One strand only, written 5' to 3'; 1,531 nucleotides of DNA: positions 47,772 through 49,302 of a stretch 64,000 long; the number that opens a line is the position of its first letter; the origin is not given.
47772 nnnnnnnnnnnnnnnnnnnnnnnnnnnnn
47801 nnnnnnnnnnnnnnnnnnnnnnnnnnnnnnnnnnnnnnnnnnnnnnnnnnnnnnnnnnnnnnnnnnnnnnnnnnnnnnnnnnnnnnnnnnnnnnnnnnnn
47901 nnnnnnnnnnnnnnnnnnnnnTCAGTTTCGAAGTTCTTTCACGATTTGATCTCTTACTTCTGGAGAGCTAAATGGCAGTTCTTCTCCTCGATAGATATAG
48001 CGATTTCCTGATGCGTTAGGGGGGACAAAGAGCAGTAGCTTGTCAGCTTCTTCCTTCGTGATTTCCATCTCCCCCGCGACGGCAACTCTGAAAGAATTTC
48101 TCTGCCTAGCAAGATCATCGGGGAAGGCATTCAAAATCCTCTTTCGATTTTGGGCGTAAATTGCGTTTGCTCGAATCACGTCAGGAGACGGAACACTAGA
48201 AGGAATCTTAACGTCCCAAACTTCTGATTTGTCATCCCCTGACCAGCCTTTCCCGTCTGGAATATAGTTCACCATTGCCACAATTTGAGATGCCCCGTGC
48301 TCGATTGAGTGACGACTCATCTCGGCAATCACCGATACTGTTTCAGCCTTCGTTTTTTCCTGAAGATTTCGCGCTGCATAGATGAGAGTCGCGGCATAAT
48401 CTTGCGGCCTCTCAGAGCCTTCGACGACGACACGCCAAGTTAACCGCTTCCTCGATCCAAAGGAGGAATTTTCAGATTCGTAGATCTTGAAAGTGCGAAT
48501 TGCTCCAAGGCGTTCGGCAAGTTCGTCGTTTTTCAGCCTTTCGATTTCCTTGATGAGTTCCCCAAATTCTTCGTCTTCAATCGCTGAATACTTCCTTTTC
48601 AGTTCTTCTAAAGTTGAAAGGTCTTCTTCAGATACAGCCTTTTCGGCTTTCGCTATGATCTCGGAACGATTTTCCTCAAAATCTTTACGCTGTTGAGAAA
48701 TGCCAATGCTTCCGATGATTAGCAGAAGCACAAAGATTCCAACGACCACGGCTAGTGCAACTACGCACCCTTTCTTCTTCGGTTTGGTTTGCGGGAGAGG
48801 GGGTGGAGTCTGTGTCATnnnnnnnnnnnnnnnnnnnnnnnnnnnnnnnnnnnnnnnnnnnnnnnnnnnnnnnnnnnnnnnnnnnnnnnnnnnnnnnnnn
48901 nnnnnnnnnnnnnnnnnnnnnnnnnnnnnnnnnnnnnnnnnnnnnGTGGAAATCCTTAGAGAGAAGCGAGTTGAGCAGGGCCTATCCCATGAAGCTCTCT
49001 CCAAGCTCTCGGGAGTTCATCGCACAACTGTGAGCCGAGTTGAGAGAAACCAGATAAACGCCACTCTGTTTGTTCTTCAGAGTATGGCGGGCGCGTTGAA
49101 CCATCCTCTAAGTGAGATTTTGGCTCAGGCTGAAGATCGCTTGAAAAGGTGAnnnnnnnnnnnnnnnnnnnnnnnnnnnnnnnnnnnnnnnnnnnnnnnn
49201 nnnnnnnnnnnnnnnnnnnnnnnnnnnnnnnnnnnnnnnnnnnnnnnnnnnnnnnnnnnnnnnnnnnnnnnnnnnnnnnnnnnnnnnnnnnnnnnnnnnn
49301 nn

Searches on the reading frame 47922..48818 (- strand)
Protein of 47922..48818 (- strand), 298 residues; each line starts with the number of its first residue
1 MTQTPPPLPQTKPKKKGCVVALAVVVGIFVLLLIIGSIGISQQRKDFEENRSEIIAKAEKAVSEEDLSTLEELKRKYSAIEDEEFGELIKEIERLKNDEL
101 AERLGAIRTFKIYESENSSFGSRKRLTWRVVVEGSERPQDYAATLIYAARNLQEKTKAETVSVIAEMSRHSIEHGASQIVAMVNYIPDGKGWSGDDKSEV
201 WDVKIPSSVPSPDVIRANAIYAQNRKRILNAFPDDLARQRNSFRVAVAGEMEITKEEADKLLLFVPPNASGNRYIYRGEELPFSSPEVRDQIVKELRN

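Call 3: search_protein_families(library=pfam, proteins=[window:47922-48818:-], max_evalue=0.01)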
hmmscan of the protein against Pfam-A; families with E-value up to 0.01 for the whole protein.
window:47922-48818:- (298 aa): 1 family
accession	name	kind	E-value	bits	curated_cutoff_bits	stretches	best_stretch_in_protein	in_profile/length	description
PF16175.11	DUF4875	-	3.5e-18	66.3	25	1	109-230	5-126/156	Domain of unknown function (DUF4875)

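Call 4: search_protein_families(library=padloc, proteins=[window:47922-48818:-], max_evalue=0.01)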
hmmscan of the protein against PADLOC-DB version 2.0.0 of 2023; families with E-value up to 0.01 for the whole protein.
window:47922-48818:- (298 aa): 1 family
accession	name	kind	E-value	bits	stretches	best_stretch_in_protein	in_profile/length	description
PDLC03841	LeoBC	-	0.0087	13.2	1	17-158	481-570/601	-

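Call 5: search_protein_families(library=ncbifam, proteins=[window:47922-48818:-], max_evalue=0.01)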
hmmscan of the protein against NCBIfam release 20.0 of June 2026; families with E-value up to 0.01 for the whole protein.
window:47922-48818:- (298 aa): 0 families

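Call 99: search_protein_families(library=phrogs, proteins=[window:47922-48818:-], max_evalue=0.001)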
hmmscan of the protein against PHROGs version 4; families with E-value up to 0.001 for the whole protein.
window:47922-48818:- (298 aa): 1 family
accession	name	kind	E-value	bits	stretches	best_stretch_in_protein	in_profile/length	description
phrog_28655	-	unknown function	2.3e-11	44.4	1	105-206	65-165/225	-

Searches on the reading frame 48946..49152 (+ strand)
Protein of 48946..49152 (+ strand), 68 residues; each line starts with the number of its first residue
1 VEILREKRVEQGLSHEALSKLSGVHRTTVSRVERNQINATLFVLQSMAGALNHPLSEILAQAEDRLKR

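Call 3: search_protein_families(library=pfam, proteins=[window:48946-49152:+], max_evalue=0.01)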
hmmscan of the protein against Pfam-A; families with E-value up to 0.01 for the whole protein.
window:48946-49152:+ (68 aa): 6 families
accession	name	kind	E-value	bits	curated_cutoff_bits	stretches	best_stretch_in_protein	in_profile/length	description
PF01381.28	HTH_3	-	6.1e-13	49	23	1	4-57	1-54/55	Helix-turn-helix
PF13560.12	HTH_31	-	1.9e-07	31.7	27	1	4-54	6-57/64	Helix-turn-helix domain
PF13545.12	HTH_Crp_2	-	0.0029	18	27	1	8-32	18-42/70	Crp-like helix-turn-helix domain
PF13413.12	HTH_25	-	0.0068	16.6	24.6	0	3-38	1-36/62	Helix-turn-helix domain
PF13384.12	HTH_23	-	0.0085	16.3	24.6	0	8-32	13-37/50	Homeodomain-like domain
PF13443.12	HTH_26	-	0.0087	16.7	22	0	4-59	2-58/63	Cro/C1-type HTH DNA-binding domain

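Call 99: search_protein_families(library=phrogs, proteins=[window:48946-49152:+], max_evalue=0.001)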
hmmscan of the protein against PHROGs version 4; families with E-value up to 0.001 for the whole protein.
window:48946-49152:+ (68 aa): 12 families
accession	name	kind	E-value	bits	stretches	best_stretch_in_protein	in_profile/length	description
phrog_1373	-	transcription regulation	7.6e-09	36.8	1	2-62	66-126/166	transcriptional regulator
phrog_5823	-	transcription regulation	7.7e-08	32.9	1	4-63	11-71/404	transcriptional regulator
phrog_3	-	transcription regulation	6.1e-07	30.5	1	1-61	90-148/430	transcriptional repressor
phrog_8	-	transcription regulation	5.5e-06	27.1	1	2-59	79-136/346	transcriptional regulator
phrog_2439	-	transcription regulation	3.9e-05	23.7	1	2-55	10-63/367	transcriptional regulator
phrog_4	-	transcription regulation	5.6e-05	23.3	1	2-60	139-193/400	transcriptional repressor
phrog_32768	-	unknown function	7.4e-05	22.6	1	2-59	12-70/446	-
phrog_9103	-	transcription regulation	0.00011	23.2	1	2-63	12-72/78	transcriptional repressor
phrog_2328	-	transcription regulation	0.0002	22.1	1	5-55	21-71/128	transcriptional repressor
phrog_7241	-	transcription regulation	0.00033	21.7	1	4-57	66-119/122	transcriptional regulator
phrog_4583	-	transcription regulation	0.00044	21.2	1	2-64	13-75/81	transcriptional repressor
phrog_13326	-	unknown function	0.00058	21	1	16-63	11-58/151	-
